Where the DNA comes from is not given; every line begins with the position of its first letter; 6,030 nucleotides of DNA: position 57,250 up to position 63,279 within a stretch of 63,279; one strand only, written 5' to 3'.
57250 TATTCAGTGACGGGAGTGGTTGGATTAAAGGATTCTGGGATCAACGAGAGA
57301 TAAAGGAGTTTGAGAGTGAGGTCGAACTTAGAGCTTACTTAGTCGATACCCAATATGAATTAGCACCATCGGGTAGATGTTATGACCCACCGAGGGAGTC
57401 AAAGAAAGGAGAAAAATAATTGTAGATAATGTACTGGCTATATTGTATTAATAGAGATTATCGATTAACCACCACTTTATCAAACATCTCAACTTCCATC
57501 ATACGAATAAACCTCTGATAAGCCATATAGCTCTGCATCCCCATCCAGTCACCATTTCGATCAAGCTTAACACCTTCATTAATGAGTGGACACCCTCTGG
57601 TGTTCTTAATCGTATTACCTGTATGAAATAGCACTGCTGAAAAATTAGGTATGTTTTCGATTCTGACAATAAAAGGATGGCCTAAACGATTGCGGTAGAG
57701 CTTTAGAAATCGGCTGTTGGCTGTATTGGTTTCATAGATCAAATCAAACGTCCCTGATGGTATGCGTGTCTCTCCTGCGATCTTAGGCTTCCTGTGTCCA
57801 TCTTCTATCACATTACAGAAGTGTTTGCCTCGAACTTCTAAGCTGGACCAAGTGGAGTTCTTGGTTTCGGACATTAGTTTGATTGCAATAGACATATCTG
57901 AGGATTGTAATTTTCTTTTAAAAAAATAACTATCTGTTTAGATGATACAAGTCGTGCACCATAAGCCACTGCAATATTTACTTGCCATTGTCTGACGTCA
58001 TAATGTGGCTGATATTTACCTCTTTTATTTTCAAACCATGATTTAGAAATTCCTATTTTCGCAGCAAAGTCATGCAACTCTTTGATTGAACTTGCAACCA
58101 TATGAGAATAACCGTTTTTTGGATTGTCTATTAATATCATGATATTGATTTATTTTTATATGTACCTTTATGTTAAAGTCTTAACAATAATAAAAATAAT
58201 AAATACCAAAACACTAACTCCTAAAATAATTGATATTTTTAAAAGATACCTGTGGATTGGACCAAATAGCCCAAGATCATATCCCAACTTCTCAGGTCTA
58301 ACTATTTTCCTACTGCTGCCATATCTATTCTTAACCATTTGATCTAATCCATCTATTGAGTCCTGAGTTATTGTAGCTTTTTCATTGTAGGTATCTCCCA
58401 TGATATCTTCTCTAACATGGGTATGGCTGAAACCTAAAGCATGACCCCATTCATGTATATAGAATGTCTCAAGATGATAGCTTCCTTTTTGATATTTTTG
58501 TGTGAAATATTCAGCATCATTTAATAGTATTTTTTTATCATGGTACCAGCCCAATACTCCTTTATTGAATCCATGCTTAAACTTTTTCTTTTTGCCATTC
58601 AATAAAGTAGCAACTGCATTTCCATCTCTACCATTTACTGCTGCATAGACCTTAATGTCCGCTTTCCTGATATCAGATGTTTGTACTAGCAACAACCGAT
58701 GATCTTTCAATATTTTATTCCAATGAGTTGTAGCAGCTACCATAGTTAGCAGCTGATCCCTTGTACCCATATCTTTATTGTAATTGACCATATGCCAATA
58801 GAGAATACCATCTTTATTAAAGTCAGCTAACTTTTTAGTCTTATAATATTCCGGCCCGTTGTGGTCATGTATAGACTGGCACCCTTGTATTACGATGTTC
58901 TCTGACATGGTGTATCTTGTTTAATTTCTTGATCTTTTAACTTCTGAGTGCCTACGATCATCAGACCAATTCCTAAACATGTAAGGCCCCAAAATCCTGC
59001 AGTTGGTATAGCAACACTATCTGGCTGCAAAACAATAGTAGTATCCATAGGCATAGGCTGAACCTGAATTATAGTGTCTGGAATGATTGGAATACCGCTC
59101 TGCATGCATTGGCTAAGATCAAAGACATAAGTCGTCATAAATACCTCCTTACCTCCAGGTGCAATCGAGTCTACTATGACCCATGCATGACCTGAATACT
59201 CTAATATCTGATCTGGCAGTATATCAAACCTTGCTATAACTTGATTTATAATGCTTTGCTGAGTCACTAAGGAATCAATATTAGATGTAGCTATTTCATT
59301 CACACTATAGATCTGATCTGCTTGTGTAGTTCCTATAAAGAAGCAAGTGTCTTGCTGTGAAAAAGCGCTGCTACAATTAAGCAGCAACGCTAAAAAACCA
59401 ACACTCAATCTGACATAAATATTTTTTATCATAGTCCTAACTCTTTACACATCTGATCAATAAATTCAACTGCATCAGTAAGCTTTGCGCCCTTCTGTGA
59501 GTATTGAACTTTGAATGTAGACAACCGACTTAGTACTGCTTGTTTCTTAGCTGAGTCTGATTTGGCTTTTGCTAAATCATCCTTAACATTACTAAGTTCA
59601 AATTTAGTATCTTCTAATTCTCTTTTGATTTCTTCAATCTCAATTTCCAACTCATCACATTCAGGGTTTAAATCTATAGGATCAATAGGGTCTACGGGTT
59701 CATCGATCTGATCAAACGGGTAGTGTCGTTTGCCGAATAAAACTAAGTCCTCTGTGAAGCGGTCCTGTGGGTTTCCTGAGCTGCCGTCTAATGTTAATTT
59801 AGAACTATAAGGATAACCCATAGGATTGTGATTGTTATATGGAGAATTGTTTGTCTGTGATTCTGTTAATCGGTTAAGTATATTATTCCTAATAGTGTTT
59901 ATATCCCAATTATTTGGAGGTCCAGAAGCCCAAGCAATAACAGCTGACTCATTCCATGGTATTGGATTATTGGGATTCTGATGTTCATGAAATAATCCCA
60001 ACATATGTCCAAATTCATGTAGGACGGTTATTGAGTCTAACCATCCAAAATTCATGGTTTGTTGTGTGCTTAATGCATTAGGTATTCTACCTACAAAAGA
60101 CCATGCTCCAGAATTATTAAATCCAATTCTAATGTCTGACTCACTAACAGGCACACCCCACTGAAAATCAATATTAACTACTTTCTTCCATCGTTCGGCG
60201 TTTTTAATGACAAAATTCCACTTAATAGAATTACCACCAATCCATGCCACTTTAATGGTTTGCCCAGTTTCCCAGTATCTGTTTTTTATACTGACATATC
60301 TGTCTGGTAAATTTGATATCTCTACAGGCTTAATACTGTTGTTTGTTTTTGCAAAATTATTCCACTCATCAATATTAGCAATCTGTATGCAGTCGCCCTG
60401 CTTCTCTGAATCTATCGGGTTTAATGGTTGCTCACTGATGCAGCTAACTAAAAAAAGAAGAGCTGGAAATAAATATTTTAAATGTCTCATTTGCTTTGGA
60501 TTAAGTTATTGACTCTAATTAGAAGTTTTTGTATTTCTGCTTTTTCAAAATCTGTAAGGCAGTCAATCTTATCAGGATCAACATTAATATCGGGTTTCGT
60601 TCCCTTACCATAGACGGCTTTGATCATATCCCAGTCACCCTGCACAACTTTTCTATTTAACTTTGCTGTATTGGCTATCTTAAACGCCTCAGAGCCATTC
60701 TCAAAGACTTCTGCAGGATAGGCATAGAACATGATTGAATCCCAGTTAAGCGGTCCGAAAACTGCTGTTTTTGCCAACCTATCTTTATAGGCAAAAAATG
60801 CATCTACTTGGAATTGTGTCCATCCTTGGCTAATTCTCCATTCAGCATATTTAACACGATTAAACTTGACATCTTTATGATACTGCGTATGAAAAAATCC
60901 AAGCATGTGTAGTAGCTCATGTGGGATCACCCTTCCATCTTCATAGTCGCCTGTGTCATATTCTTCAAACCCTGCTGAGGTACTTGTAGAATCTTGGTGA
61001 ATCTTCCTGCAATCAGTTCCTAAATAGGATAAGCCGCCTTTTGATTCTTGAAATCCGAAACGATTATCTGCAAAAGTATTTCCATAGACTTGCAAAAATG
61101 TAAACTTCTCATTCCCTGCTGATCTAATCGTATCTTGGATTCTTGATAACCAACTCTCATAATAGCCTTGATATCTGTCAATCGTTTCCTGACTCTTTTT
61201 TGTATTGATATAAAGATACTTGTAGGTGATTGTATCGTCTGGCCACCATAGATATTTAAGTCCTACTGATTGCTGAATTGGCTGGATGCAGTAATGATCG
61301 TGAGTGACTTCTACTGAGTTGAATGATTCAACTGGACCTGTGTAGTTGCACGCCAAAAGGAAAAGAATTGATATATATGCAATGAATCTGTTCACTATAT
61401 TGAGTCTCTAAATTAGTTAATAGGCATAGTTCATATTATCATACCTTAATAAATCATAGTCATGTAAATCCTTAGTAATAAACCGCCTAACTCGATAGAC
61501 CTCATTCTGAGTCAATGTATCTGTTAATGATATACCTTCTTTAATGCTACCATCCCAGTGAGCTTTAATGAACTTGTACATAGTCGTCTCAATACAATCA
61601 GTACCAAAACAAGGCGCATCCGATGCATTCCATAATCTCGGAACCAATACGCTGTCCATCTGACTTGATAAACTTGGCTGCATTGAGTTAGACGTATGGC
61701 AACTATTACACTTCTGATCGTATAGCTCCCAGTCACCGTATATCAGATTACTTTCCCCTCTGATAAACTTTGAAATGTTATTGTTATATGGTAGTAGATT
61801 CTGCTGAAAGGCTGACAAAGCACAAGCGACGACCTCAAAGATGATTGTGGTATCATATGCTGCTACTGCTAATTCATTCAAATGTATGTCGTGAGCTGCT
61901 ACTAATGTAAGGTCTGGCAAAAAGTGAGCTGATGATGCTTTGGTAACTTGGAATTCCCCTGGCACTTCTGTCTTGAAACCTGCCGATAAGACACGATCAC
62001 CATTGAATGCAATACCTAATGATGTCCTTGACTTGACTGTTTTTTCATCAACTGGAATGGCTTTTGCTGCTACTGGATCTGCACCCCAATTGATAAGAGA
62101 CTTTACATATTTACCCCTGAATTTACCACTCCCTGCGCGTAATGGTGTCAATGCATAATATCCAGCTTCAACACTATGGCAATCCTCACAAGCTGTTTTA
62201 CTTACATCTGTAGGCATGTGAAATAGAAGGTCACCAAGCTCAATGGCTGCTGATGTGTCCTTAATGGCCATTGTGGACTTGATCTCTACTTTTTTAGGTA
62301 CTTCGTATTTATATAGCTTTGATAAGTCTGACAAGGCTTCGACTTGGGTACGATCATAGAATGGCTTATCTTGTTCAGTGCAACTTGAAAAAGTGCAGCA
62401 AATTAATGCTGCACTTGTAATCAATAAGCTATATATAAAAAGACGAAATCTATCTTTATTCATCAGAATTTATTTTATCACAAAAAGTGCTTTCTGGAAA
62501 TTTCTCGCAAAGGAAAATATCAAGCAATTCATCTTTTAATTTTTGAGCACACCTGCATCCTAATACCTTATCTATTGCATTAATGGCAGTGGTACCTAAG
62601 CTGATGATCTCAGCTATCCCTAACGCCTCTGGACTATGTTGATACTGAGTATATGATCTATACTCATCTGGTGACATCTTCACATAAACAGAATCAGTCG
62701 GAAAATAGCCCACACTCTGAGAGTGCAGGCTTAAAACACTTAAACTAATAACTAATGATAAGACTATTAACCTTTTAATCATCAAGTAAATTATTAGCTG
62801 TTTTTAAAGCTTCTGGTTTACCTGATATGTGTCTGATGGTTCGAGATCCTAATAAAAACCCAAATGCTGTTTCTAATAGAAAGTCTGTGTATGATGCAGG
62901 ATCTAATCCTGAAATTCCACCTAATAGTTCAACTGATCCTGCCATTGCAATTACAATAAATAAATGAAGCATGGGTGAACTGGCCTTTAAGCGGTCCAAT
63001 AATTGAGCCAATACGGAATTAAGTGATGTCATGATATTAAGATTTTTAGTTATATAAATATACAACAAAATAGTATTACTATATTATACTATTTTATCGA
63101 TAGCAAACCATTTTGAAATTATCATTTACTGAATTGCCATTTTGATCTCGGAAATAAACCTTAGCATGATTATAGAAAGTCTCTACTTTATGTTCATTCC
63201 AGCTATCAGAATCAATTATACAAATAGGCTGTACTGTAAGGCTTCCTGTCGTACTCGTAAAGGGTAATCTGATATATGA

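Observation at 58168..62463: Three tandem metzincin proteases next to a lipoprotein di-haem cytochrome-c-peroxidase/MauG-like gene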

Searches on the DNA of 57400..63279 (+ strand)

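Call 7: search_dna_similar(query=window:57400-63279:+, collection=phages, mode=distant, max_rows=15)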
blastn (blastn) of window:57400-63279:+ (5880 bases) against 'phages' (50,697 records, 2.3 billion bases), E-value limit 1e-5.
No match.
